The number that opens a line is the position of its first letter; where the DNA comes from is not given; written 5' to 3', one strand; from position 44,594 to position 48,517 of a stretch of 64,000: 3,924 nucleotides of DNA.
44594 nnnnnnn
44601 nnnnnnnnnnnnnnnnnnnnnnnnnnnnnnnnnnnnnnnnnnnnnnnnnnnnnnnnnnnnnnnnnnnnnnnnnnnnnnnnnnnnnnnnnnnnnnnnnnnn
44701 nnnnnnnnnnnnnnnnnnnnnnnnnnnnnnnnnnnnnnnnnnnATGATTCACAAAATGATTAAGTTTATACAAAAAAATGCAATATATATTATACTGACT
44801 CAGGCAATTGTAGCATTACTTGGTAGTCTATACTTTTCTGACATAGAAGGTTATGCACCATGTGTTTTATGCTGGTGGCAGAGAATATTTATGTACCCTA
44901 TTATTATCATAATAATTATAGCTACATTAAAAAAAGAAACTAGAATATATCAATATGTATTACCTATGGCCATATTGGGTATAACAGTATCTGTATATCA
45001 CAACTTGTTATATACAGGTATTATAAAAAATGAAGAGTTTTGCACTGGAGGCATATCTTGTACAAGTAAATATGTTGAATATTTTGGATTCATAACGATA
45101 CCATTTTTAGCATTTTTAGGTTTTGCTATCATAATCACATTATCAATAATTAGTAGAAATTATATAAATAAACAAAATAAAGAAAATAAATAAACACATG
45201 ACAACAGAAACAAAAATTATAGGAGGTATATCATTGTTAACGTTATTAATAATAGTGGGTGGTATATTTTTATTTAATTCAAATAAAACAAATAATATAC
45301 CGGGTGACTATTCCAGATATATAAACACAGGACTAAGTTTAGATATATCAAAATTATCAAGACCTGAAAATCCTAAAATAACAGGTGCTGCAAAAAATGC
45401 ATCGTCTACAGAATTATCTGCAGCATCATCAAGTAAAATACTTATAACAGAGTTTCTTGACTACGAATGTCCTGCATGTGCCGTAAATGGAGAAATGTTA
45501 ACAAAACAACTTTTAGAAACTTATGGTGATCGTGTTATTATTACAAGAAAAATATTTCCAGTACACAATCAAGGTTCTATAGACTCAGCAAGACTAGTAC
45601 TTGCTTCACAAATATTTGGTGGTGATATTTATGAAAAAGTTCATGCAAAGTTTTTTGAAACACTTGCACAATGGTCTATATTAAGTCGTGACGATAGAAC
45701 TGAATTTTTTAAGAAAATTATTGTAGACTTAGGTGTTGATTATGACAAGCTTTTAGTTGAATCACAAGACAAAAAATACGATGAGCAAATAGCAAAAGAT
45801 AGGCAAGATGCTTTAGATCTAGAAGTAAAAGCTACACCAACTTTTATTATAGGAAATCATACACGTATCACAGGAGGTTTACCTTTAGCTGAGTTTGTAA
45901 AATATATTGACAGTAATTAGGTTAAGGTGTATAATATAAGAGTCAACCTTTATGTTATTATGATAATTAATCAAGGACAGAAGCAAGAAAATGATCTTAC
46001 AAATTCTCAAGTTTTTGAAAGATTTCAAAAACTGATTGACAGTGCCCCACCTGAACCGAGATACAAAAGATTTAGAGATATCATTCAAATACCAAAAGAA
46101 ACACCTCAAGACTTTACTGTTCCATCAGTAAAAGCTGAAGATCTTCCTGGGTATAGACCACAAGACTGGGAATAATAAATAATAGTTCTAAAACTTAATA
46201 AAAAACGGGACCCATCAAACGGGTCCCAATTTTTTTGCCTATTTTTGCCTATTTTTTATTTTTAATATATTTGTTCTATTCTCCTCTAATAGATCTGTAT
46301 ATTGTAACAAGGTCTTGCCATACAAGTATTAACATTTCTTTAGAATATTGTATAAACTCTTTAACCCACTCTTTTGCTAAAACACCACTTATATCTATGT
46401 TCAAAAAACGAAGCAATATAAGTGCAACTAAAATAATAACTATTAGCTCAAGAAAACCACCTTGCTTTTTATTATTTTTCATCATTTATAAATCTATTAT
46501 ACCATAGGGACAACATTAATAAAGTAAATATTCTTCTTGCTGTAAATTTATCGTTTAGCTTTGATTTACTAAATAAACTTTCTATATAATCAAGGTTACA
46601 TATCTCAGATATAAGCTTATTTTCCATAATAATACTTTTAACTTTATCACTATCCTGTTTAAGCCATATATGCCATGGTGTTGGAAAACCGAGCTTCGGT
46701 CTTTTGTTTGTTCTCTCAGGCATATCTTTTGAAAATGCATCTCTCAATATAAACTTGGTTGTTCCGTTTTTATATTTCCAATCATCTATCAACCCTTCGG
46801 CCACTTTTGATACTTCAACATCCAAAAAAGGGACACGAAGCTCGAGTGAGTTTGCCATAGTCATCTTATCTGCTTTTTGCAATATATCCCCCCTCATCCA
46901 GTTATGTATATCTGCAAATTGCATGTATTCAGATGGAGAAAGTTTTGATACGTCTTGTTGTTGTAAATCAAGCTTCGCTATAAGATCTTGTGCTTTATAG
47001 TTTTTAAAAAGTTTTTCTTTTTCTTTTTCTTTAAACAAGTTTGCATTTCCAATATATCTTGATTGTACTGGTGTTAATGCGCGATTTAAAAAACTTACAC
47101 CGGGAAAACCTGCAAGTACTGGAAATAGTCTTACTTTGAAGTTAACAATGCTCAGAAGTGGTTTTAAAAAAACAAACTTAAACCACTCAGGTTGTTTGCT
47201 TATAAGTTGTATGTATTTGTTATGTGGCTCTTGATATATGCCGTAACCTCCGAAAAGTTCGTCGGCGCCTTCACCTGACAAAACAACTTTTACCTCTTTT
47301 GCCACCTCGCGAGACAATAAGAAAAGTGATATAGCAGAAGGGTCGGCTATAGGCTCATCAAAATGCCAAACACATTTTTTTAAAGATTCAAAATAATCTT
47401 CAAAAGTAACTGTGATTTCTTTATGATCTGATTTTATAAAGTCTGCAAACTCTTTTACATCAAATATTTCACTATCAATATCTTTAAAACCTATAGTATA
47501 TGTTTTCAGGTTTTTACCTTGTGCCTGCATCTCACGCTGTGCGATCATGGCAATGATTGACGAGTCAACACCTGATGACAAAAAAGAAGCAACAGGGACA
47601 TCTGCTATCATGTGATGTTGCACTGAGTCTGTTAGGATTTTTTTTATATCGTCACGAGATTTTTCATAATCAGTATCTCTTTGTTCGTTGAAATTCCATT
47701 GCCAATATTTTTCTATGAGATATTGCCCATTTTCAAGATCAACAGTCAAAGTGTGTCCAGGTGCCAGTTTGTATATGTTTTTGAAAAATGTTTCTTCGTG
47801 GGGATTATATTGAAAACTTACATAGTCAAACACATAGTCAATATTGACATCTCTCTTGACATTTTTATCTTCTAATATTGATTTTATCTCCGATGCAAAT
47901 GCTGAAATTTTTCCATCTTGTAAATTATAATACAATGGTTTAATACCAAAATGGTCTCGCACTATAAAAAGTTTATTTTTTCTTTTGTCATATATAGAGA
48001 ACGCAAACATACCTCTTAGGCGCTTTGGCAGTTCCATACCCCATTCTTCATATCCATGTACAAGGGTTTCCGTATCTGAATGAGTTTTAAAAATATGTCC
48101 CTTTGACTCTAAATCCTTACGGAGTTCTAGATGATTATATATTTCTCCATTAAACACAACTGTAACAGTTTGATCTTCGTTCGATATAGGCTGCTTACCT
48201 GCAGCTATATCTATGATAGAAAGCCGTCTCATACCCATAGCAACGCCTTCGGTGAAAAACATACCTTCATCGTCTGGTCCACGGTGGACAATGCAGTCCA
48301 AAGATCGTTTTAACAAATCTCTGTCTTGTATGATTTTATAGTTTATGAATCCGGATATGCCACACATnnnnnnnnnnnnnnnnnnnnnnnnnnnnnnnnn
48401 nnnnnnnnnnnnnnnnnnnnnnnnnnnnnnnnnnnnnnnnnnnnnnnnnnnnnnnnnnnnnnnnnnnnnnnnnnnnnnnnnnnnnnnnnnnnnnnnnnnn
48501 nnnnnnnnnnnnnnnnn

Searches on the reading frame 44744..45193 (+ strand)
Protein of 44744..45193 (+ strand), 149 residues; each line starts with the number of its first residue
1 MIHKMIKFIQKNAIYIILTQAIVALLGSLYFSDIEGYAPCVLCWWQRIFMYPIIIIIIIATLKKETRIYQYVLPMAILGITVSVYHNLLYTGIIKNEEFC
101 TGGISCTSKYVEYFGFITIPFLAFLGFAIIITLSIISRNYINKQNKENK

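Call 14: search_protein_families(library=pfam, proteins=[window:44744-45193:+], max_evalue=0.001)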
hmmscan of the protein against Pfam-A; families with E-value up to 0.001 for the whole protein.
window:44744-45193:+ (149 aa): 1 family
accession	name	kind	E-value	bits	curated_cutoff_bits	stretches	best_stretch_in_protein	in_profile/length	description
PF02600.21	DsbB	-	3.9e-14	53.7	22.1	1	13-134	4-145/148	Disulfide bond formation protein DsbB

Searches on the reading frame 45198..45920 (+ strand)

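Call 9: search_protein_families(library=pfam, proteins=[window:45198-45920:+], max_evalue=0.001)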
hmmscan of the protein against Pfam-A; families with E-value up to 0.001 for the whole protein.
window:45198-45920:+ (240 aa): 2 families
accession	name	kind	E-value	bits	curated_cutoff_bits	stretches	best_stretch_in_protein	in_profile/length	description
PF13462.12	Thioredoxin_4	-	4.4e-12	46.9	23.2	1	79-238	13-164/165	Thioredoxin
PF01323.26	DSBA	-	1.6e-09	38.2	25.6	1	121-237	79-190/191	DSBA-like thioredoxin domain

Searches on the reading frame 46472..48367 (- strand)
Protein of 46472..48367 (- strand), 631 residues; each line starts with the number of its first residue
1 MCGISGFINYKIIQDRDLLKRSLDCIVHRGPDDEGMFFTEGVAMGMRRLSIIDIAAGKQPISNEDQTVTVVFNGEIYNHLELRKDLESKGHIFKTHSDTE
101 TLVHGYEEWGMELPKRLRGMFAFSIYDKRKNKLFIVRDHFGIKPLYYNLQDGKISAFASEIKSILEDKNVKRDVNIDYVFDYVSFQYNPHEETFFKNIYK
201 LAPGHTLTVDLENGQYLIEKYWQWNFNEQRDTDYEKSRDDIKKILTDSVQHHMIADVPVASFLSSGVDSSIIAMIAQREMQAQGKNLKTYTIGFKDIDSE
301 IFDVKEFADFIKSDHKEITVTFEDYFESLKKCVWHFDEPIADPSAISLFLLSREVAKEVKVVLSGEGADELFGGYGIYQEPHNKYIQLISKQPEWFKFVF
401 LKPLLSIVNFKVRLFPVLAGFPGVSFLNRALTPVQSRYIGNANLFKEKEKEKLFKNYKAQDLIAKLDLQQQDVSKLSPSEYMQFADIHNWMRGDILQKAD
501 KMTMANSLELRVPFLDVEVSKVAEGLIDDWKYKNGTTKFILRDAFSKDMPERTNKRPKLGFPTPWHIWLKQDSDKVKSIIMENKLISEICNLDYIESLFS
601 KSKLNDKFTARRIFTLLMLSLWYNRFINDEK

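Call 9: search_protein_families(library=pfam, proteins=[window:46472-48367:-], max_evalue=0.001)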
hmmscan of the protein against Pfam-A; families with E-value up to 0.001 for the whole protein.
window:46472-48367:- (631 aa): 3 families
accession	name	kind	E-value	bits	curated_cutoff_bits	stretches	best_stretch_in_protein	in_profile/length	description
PF00733.27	Asn_synthase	-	3e-82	277.6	21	1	241-623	2-353/354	Asparagine synthase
PF13537.11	GATase_7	-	1.7e-47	160.9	25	1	47-165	2-122/123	Glutamine amidotransferase domain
PF13522.11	GATase_6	-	2.3e-41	141.3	27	1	31-160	1-130/130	Glutamine amidotransferase domain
